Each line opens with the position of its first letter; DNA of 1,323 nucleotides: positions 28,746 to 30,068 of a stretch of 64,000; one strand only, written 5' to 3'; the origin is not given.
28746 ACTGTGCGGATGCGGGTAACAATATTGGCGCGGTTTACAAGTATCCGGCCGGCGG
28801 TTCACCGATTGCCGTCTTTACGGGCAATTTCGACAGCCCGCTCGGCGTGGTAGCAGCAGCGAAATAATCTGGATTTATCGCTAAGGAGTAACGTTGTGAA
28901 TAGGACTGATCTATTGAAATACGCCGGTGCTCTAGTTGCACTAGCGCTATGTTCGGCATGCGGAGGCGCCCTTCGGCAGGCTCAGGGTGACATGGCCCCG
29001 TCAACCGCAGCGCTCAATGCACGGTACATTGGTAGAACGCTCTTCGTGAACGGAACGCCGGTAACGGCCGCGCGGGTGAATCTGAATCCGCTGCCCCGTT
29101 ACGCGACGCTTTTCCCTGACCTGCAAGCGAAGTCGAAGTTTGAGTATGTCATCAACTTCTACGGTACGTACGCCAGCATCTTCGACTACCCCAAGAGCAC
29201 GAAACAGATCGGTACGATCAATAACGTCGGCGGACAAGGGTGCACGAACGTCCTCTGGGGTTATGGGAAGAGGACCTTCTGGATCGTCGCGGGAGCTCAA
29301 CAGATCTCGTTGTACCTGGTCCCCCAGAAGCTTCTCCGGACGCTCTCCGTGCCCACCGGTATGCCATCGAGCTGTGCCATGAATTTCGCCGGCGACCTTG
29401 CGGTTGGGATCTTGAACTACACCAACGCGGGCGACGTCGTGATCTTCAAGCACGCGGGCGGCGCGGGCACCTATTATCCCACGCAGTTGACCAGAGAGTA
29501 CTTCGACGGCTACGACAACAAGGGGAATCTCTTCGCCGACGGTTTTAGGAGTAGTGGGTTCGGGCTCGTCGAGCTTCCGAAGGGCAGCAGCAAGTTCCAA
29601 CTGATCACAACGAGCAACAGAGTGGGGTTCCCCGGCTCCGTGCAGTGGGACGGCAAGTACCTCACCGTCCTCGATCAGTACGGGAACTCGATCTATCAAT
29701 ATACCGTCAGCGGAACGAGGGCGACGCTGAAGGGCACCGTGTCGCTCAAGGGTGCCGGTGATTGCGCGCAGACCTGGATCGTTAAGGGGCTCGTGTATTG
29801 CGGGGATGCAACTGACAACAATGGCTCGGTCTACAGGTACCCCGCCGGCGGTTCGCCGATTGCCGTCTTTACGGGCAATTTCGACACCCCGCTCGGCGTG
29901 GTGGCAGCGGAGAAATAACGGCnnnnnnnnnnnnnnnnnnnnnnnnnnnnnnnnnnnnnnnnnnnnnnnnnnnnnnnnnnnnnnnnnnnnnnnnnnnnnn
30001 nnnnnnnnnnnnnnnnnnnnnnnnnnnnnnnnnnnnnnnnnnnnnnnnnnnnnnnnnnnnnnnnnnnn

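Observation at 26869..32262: Tandem array of four near-identical ~330-aa P1 lipoprotein paralogs, split by an opposite-strand NHL lipoprotein gene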

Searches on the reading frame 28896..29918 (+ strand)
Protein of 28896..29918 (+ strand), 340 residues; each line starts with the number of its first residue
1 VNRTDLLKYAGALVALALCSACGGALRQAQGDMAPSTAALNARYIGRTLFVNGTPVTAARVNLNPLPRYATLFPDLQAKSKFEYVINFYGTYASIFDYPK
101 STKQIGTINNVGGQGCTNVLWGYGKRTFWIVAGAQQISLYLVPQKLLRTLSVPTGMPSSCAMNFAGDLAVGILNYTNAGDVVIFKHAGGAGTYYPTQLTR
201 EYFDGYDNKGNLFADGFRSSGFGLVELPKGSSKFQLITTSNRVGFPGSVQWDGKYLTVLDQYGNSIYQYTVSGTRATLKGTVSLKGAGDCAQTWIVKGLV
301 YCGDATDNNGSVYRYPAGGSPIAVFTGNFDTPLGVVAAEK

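Call 3: search_protein_families(library=pfam, proteins=[window:28896-29918:+], max_evalue=1)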
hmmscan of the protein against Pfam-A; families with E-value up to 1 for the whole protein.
window:28896-29918:+ (340 aa): 0 families

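Call 7: find_homologous_proteins(query=A1, max_evalue=0.001)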
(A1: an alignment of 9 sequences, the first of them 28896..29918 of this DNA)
Query A1 (9 sequences) (340 aa, profile of the alignment): 2189 proteins with E <= 0.001 among 8000 candidates; the best 120 are listed.
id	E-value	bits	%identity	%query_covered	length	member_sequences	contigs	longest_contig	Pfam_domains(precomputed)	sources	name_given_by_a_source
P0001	4.9e-133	461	33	53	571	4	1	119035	PF01436.28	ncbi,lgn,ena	-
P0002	3.5e-132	458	31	62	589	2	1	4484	PF01436.28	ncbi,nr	ncbi:MAG TPA: hypothetical protein VN909_08355 [Candidatus Dormibacteraeota bacterium]|nr:hypothetic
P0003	7.8e-125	434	32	71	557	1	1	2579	PF08450.19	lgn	-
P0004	1.5e-117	410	73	100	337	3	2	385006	-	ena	-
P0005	2.6e-116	406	70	90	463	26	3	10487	-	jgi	jgi:hypothetical protein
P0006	5.7e-114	398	72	99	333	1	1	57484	-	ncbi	ncbi:MAG TPA: hypothetical protein VIW73_04400 [Candidatus Cybelea sp.]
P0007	3.4e-112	393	76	100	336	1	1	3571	-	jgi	jgi:hypothetical protein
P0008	9.5e-112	391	73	100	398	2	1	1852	-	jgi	jgi:hypothetical protein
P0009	2.2e-111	390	70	100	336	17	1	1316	-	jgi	jgi:hypothetical protein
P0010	3.0e-111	390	68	100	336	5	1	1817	-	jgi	jgi:hypothetical protein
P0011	4.4e-111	389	72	100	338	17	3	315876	-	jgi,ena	jgi:hypothetical protein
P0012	7.1e-111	388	69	100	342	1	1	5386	-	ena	-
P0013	1.2e-110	388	68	100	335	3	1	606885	-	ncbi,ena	-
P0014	1.8e-110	387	76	98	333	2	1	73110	-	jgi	jgi:hypothetical protein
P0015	3.2e-110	386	72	100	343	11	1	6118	-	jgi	jgi:hypothetical protein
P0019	6.5e-110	385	27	61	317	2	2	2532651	-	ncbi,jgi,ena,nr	ncbi:MAG TPA: hypothetical protein VMT95_05575 [Candidatus Binatia bacterium]|nr:hypothetical protei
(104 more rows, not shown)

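Call 12: search_protein_families(library=ncbifam, proteins=[window:28896-29918:+], max_evalue=0.01)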
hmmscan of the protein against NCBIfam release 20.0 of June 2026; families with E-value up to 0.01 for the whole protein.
window:28896-29918:+ (340 aa): 0 families

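Call 13: predict_structure(alignment_id=A1)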
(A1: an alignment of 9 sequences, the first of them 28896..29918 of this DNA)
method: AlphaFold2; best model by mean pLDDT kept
length: 340 residues; sequences in the alignment: 9
mean_pLDDT: 68.7   pTM: 0.68
mean pLDDT of the five models: 68.7, 67.0, 67.0, 66.1, 65.4
residues with pLDDT >= 90: 59; 70-90: 142; 50-70: 50; < 50: 89
segments of 3 or more residues with pLDDT < 50: 1-80, 118-124
pLDDT, mean of each block of 10 residues (from residue 1): 43 46 36 29 31 36 27 33 57 66 70 57 59 80 80 81 85 70 90 89 87 89 92 92 84 89 92 92 85 80 77 88 70 57
secondary structure, 60 per line:
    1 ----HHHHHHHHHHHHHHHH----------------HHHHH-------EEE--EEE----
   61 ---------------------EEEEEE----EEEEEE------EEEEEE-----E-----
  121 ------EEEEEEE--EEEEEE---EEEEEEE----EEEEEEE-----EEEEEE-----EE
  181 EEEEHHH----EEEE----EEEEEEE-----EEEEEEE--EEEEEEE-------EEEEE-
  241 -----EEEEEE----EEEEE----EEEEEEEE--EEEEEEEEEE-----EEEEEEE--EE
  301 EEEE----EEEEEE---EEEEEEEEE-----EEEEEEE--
elements in order: H5-20 H37-41 E49-51 E54-56 E82-87 E92-97 E104-109 E127-133 E136-141 E145-151 E156-162 E168-173 E179-184 E192-195 E200-206 E212-218 E221-227 E235-239 E246-251 E256-260 E265-272 E275-284 E290-296 E299-304 E309-314 E318-326 E332-338
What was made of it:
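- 28896..29918 (+): B3, 340-aa lipoprotein propeller with the 'LRQAQGD' linker variant. The AlphaFold model has pLDDT 80-92 over residues 130-330 (call 13).
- On NHL-repeat beta-propeller proteins (Pfam PF01436 and relatives): The AlphaFold model of B3 has about 24 strands between residues 82 and 338, with core pLDDT 80-92 (call 13).
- AlphaFold gives about 24 strands, with pLDDT 80-92 over residues 130-330 (call 13).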

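Call 17: fold_search(model_id=the predicted structure, library=pdb)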
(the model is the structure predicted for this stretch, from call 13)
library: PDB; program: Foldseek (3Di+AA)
matches with E <= 10: 1610; with E <= 0.001: 932
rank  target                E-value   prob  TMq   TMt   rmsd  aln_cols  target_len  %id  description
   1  8jxh_B                2.1e-09  1.00  0.61  0.19   3.6       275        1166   12  rat megalin RAP complex wingA (released 2024-06-19)
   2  6i3b_A                2.4e-09  1.00  0.48  0.62   4.4       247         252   15  Crystal structure of cPizza6-AYW, a circularly permuted designer protein (released 2019-11-20)
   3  6rek                  4.9e-09  1.00  0.53  0.70   4.3       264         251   16  Crystal structure of Pizza6-SH with Cu2+ (released 2019-07-31)
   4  9i3v_B                6.6e-09  1.00  0.55  0.06   5.2       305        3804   14  Cryo-EM structure of the human LRP2 ectodomain (released 2026-02-04)
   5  6i39                  7.8e-09  1.00  0.55  0.71   4.3       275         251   17  Crystal structure of v31Pizza6-AYW, a circularly permuted designer protein (released 2019-11-20)
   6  5f72_C                1.2e-08  1.00  0.56  0.66   4.7       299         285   13  De novo design and crystallographic validation of antibodies targeting a pre-selected epitope (released 2016-12-14)
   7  6qsd                  1.3e-08  1.00  0.47  0.62   4.5       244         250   16  Crystal structure of Pizza6S (released 2020-03-18)
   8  1rwi_A                1.4e-08  1.00  0.47  0.61   6.4       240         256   14  Extracellular domain of Mycobacterium tuberculosis PknD (released 2004-04-27)
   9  9lh1                  1.4e-08  1.00  0.55  0.65   4.7       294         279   15  Crystal Structures of Keap1-CD2 complexes (released 2026-01-14)
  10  9qaw_B                1.5e-08  1.00  0.57  0.06   4.9       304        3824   13  CryoEM structure of the human LRP2 receptor ectodomain in complex with LRPAP1 (released 2026-03-11)
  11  1npe_A                1.9e-08  1.00  0.61  0.77   3.4       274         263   12  Crystal structure of Nidogen/Laminin Complex (released 2003-08-12)
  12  9qaw_A                2.1e-08  1.00  0.55  0.06   5.2       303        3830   14  CryoEM structure of the human LRP2 receptor ectodomain in complex with LRPAP1 (released 2026-03-11)
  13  8jx8_A                2.4e-08  1.00  0.57  0.15   4.7       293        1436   12  rat megalin head (released 2024-06-19)
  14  6rej                  2.6e-08  1.00  0.47  0.61   4.5       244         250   16  Crystal structure of Pizza6-SH with Zn2+ (released 2019-07-31)
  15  1u6d                  3.0e-08  1.00  0.60  0.69   3.9       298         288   14  Crystal structure of the Kelch domain of human Keap1 (released 2004-10-12)
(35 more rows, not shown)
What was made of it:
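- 28896..29918 (+): Foldseek matches six-bladed propellers (call 17).
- On NHL-repeat beta-propeller proteins (Pfam PF01436 and relatives): The top Foldseek matches are six-bladed propellers, including PknD and Brat NHL domains (call 17).
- Closest known: YWTD. Same: These are the best Foldseek matches: six blades, TM about 0.6, extracellular binding modules that use the top face (call 17).
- Foldseek matches six-bladed propellers: LRP2 YWTD domains, Pizza6, the PknD sensor, Keap1 and Brat, at E about 1e-9 and TM 0.5-0.6 (call 17).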

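Call 21: find_related_loci(query=A2, collection=genome_contigs, flank=10000)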
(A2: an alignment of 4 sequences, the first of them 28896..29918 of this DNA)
Query A2 (340 aa) in genome_contigs; peptide patterns used: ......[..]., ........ (x = any residue, [..] = any of these).
128 stretches matched a pattern; 102 encode a relative of the query (tblastn E <= 1e-3); the best 80 are kept; 78 distinct loci.
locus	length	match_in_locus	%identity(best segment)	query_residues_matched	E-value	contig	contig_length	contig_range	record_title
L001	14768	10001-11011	71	1-340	1e-161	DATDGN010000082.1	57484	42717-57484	MAG TPA_asm: Candidatus Cybelea sp. isolate SMAG_U253 k141_103025, whole genome shotgun sequence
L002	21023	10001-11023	72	1-340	3e-160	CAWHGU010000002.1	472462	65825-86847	MAG: Candidatus Eremiobacteraeota bacterium isolate MFD00731.bin.1.164 genome assembly, contig: contig_2864, whole genom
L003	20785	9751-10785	71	1-340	4e-158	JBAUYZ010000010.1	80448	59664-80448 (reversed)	MAG: Candidatus Cybelea sp. isolate MFD09279_ilm_asm_bin4 k127_1393, whole genome shotgun sequence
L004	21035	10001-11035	70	1-340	6e-157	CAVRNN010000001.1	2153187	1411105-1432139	MAG: Candidatus Eremiobacteraeota bacterium isolate MFD01248.bin.1.77 genome assembly, contig: contig_128, whole genome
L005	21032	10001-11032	70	1-340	2e-155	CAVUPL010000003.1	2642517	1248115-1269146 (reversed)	MAG: Candidatus Eremiobacteraeota bacterium isolate MFD06092.bin.2.173 genome assembly, contig: contig_5259, whole genom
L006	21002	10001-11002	71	1-340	5e-155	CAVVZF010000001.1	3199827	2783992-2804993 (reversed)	MAG: Candidatus Eremiobacteraeota bacterium isolate MFD01248.bin.1.9 genome assembly, contig: contig_1742, whole genome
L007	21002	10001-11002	69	1-340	2e-154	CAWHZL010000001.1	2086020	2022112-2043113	MAG: Candidatus Eremiobacteraeota bacterium isolate MFD04463.bin.1.211 genome assembly, contig: contig_13461, whole geno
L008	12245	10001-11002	72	1-340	2e-154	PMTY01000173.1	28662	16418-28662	MAG: Vulcanimicrobiota bacterium isolate palsa_1483 73.20110700_P2M.28_contig_3679, whole genome shotgun sequence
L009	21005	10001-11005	71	1-340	3e-154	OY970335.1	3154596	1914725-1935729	MAG: Candidatus Eremiobacteraeota bacterium isolate MFD10064.bin.c.2 genome assembly, chromosome: 1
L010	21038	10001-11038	69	1-340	1e-153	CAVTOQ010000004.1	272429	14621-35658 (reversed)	MAG: Candidatus Eremiobacteraeota bacterium isolate MFD00731.bin.2.166 genome assembly, contig: contig_2846, whole genom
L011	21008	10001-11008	70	1-340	1e-153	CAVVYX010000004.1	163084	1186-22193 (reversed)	MAG: Candidatus Eremiobacteraeota bacterium isolate MFD09603.bin.2.210 genome assembly, contig: contig_40820, whole geno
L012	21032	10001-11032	70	1-340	5e-152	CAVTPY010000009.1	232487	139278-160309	MAG: Candidatus Eremiobacteraeota bacterium isolate MFD00731.bin.1.138 genome assembly, contig: contig_55760, whole geno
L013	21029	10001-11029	69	1-340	4e-152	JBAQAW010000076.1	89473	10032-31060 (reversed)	MAG: Candidatus Cybelea sp. isolate MFD00003_ilm_asm_bin14 k127_338794, whole genome shotgun sequence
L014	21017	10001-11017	70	1-339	6e-152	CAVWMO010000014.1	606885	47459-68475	MAG: Candidatus Eremiobacteraeota bacterium isolate MFD01248.bin.2.67 genome assembly, contig: contig_4578, whole genome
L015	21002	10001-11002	68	1-340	1e-151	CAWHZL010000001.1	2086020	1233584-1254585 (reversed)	MAG: Candidatus Eremiobacteraeota bacterium isolate MFD04463.bin.1.211 genome assembly, contig: contig_13461, whole geno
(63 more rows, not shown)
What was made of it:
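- One homolog is labelled Dormibacteraeota, two loci Acidiferrales, and this MAG itself Binatia (calls 7, 21).
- Tried and rejected: I repeated it with the four B copies (call 21), so the locus set is biased towards B-type genes.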

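Call 29: search_protein_representatives(alignment_id=A1)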
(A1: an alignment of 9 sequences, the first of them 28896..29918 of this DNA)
Query: 9 sequences, 319 profile positions. Proteins with E-value up to 0.001 (for the whole library): 8268; up to 1e-10: 4764; up to 1e-30: 2822. The best 150 are listed.
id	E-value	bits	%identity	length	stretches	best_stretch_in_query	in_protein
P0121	7.5e-167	570.5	-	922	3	44-316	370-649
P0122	2.5e-160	549.1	-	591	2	45-317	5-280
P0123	8.2e-142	488.3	-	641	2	1-314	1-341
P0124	5.0e-137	472.5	-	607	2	12-316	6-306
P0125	7.8e-135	465.3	-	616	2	6-316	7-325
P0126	2.4e-133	460.5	-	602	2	44-316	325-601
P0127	4.1e-130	449.8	-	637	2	6-316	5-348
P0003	2.5e-125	434.1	-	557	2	46-316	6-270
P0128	1.0e-120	418.9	-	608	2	36-316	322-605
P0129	1.1e-117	408.9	-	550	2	62-315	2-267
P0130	2.3e-105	368.5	-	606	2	34-316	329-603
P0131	8.5e-103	360.1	-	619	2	45-315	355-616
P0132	2.3e-93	329.1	-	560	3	45-316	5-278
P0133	2.6e-93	328.9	-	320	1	8-317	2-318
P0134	1.3e-86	306.9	-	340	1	7-316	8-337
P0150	1.9e-80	286.6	-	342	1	10-316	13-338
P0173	1.5e-77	277.2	-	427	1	1-281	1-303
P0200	2.4e-75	269.8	-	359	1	44-316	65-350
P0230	8.2e-74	264.8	-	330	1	7-316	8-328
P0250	7.5e-73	261.7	-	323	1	9-316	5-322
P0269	2.9e-72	259.7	-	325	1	6-316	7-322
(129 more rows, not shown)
